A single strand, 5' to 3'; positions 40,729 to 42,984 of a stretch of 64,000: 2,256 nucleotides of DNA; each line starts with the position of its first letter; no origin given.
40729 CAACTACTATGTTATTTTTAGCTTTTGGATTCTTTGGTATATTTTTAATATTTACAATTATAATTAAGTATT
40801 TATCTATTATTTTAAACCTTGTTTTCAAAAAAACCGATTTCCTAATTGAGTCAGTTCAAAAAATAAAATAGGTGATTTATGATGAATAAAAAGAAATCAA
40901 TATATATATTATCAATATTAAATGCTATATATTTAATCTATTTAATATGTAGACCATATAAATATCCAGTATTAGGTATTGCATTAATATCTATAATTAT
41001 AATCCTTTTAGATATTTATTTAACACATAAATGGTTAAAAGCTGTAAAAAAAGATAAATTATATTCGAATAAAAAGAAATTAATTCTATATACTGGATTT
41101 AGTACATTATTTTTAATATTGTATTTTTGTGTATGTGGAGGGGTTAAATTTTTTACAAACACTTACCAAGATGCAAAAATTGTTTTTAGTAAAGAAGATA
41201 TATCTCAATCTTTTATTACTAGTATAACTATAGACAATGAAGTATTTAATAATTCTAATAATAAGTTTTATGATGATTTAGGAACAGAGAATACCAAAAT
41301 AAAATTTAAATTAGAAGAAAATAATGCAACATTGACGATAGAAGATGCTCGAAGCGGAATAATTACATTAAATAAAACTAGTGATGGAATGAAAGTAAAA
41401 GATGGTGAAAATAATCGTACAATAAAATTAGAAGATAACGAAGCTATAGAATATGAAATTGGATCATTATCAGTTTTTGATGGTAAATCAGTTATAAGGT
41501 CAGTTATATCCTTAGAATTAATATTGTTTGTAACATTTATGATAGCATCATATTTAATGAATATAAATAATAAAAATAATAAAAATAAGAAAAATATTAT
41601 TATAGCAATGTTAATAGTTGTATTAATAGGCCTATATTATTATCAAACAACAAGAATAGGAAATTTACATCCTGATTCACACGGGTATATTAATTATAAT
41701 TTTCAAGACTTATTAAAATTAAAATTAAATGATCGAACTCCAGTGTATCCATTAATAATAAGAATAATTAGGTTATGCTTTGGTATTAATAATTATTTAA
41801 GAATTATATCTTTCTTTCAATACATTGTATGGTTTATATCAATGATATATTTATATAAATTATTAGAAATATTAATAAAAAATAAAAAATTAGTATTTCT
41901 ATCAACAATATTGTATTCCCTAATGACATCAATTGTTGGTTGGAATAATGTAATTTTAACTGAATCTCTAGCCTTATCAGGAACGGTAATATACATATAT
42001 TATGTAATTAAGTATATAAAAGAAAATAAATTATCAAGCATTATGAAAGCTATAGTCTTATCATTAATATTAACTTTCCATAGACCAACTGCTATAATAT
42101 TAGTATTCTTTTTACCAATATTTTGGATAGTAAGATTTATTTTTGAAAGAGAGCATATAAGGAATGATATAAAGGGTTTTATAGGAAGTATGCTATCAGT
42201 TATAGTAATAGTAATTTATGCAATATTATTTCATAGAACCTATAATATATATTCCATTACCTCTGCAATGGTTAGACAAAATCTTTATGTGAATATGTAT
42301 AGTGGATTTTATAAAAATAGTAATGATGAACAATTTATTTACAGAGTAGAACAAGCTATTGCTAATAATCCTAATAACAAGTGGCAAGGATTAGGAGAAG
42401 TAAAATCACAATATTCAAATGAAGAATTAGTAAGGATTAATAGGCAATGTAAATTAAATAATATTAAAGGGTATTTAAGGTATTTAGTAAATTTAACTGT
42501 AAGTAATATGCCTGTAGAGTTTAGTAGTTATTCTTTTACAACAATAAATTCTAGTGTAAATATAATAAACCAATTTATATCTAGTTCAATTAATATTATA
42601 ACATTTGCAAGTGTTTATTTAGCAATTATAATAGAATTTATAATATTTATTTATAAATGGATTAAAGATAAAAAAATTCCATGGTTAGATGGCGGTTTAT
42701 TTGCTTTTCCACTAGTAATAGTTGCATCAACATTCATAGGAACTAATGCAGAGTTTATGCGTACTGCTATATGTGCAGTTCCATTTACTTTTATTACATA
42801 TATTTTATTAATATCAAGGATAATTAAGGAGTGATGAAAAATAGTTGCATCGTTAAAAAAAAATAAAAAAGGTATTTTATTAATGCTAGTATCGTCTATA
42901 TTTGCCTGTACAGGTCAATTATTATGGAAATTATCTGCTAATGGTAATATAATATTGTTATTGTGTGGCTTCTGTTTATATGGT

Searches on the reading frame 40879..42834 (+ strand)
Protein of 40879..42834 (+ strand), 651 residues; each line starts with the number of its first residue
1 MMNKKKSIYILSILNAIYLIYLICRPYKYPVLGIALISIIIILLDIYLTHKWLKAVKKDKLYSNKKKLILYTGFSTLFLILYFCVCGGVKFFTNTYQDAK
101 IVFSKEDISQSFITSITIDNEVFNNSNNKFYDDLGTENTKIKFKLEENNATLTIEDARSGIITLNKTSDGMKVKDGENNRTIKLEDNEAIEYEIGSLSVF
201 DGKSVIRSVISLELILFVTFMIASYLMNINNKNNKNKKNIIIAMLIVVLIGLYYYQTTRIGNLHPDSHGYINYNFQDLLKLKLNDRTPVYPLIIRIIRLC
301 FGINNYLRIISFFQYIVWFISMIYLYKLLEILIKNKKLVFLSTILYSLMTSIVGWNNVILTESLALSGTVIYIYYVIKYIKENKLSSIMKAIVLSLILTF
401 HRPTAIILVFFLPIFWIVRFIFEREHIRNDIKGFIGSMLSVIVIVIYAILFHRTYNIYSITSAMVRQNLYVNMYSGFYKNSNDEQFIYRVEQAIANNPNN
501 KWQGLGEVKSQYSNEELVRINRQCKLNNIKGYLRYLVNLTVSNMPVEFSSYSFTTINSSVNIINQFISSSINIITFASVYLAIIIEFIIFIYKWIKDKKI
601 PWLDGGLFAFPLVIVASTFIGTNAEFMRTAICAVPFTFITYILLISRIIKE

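Call 8: search_protein_families(library=pfam, proteins=[window:40879-42834:+], max_evalue=0.0001)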
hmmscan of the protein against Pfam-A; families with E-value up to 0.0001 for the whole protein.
window:40879-42834:+ (651 aa): 0 families

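Call 43: search_protein_families(library=pfam, proteins=[window:40879-42834:+], max_evalue=1)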
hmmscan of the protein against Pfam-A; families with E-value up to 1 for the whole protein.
window:40879-42834:+ (651 aa): 1 family
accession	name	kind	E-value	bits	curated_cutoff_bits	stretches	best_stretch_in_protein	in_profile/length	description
PF02706.20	Wzz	-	0.011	16.4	25.5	0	323-353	3-33/91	Chain length determinant protein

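Call 44: search_protein_families(library=ncbifam, proteins=[window:40879-42834:+], max_evalue=0.01)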
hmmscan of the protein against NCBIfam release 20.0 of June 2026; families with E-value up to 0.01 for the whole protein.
window:40879-42834:+ (651 aa): 0 families

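Call 76: find_homologous_proteins(query=window:40879-42834:+)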
Query window:40879-42834:+ (651 aa): 34 proteins with E <= 0.001 among 8000 candidates.
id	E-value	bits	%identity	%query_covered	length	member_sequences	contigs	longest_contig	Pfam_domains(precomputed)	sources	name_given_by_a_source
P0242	0.0e+0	1395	100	100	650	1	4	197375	-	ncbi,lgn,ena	-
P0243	0.0e+0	1347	97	100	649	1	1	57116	-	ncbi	-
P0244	0.0e+0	1207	95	92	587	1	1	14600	-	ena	-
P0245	3.6e-233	794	57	99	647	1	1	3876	-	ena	-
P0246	3.5e-142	493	41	98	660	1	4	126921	-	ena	-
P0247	2.2e-138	481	41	98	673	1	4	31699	-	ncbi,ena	-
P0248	1.9e-130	454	42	95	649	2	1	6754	-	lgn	-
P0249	4.3e-128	447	40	96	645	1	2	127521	-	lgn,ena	-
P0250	5.7e-127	443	39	99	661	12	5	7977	PF13231.13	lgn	-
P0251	7.3e-123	429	39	99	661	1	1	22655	-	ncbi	-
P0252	3.4e-121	424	46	68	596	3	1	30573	PF13231.13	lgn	-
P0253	1.5e-120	422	39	98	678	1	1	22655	-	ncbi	-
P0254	3.6e-117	411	37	98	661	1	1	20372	-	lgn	-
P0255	4.2e-117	410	39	86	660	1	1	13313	PF13231.13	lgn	-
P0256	1.4e-90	323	35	100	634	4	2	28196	-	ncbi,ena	-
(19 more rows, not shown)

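Call 89: predict_structure(alignment_id=A2)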
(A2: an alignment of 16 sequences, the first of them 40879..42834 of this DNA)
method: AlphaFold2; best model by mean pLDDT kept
length: 651 residues; sequences in the alignment: 16
mean_pLDDT: 86.6   pTM: 0.88
mean pLDDT of the five models: 86.6, 84.2, 82.4, 82.0, 81.7
residues with pLDDT >= 90: 261; 70-90: 359; 50-70: 30; < 50: 1
segments of 3 or more residues with pLDDT < 50: none
pLDDT, mean of each block of 10 residues (from residue 1): 77 91 85 93 91 82 85 85 70 86 85 87 87 83 89 88 76 84 63 87 87 89 83 74 92 89 85 86 80 93 89 95 96 93 93 90 93 95 93 93 87 90 87 94 90 81 83 90 94 90 88 90 91 86 79 76 82 83 94 92 92 76 73 93 92 76
secondary structure, 60 per line:
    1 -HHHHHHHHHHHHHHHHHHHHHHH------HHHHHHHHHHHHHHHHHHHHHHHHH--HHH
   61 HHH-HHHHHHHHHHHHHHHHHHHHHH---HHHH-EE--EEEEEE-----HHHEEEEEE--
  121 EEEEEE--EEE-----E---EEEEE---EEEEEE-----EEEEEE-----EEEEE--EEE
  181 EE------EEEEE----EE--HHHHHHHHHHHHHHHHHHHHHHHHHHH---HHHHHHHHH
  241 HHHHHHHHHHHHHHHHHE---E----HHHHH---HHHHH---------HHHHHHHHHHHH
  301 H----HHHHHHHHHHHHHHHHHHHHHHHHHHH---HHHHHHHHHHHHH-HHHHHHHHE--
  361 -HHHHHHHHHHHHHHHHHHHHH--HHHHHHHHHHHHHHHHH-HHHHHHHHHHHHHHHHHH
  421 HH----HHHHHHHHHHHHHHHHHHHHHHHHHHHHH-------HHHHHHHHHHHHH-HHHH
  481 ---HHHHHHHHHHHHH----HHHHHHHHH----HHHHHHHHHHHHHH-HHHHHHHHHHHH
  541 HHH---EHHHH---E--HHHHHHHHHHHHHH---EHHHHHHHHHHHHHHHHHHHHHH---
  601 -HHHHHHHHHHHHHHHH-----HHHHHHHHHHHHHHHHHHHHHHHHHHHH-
elements in order: H2-24 H31-55 H58-63 H65-86 H90-93 E99-104 E113-118 E121-126 E129-131 E141-145 E149-154 E160-165 E171-175 E178-182 E189-193 H202-228 H232-257 H267-271 H275-279 H289-301 H306-332 H336-348 H350-357 H362-382 H385-401 H403-422 H427-455 H463-475 H477-480 H484-496 H501-509 H514-527 H529-543 H548-551 H558-571 H576-597 H602-617 H623-650

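Call 92: fold_search(model_id=the predicted structure, library=pdb)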
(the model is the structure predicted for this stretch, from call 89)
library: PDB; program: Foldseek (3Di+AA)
matches with E <= 10: 367; with E <= 0.001: 12
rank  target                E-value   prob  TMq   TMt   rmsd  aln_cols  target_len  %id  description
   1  7e9s_A                8.9e-05  1.00  0.33  0.26  15.5       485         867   10  Archaeal oligosaccharyltransferase AglB from Archaeoglobus fulgidus in complex with an inhibitory peptide and a dolich (released 2021-09-08)
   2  7bvc_B                2.3e-04  1.00  0.28  0.18  23.8       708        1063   10  Cryo-EM structure of Mycobacterium smegmatis arabinosyltransferase EmbA-EmbB-AcpM2 in complex with ethambutol (released 2020-04-29)
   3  6x0o                  2.8e-04  0.99  0.23  0.16  25.9       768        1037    9  Single-Particle Cryo-EM Structure of Arabinosyltransferase EmbB from Mycobacterium smegmatis (released 2020-06-10)
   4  6s7o_A                2.9e-04  1.00  0.32  0.32  16.3       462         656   11  Cryo-EM structure of human oligosaccharyltransferase complex OST-A (released 2019-12-18)
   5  7bvf_A                2.9e-04  0.99  0.27  0.17  25.4       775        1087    9  Cryo-EM structure of Mycobacterium tuberculosis arabinosyltransferase EmbA-EmbB-AcpM2 in complex with ethambutol (released 2020-04-29)
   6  9n9j_I                4.1e-04  1.00  0.32  0.30  15.7       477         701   12  Structure of a GRP94 folding intermediate engaged with a CCDC134- and FKBP11-bound secretory translocon (released 2025-11-19)
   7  8agb_A                4.3e-04  1.00  0.31  0.31  14.6       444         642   11  Structure of yeast oligosaccharylransferase complex with lipid-linked oligosaccharide bound (released 2022-12-07)
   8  7oci_F                4.5e-04  1.00  0.32  0.33  12.9       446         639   11  Cryo-EM structure of yeast Ost6p containing oligosaccharyltransferase complex (released 2022-02-16)
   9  8b6l_I                5.2e-04  1.00  0.33  0.31  15.2       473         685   11  Subtomogram average of the human Sec61-TRAP-OSTA-translocon (released 2022-12-07)
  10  6ftg_5                5.4e-04  1.00  0.32  0.32  18.2       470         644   12  Subtomogram average of OST-containing ribosome-translocon complexes from canine rough microsomal membranes (released 2018-03-21)
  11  8agc_A                6.2e-04  1.00  0.33  0.31  17.5       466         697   10  Structure of yeast oligosaccharylransferase complex with lipid-linked oligosaccharide and non-acceptor peptide bound (released 2022-12-07)
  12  8age_A                8.3e-04  1.00  0.31  0.32  12.8       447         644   11  Structure of yeast oligosaccharylransferase complex with acceptor peptide bound (released 2022-12-07)
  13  6ezn_F                1.5e-03  1.00  0.31  0.31  17.1       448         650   10  Cryo-EM structure of the yeast oligosaccharyltransferase (OST) complex (released 2018-01-17)
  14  7bvc_A                1.9e-03  0.99  0.26  0.17  25.5       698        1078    7  Cryo-EM structure of Mycobacterium smegmatis arabinosyltransferase EmbA-EmbB-AcpM2 in complex with ethambutol (released 2020-04-29)
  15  7bx8_A                2.1e-03  0.94  0.24  0.17  25.4       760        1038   10  Mycobacterium smegmatis arabinosyltransferase complex EmbB2-AcpM2 in symmetric "resting state" (released 2020-05-27)
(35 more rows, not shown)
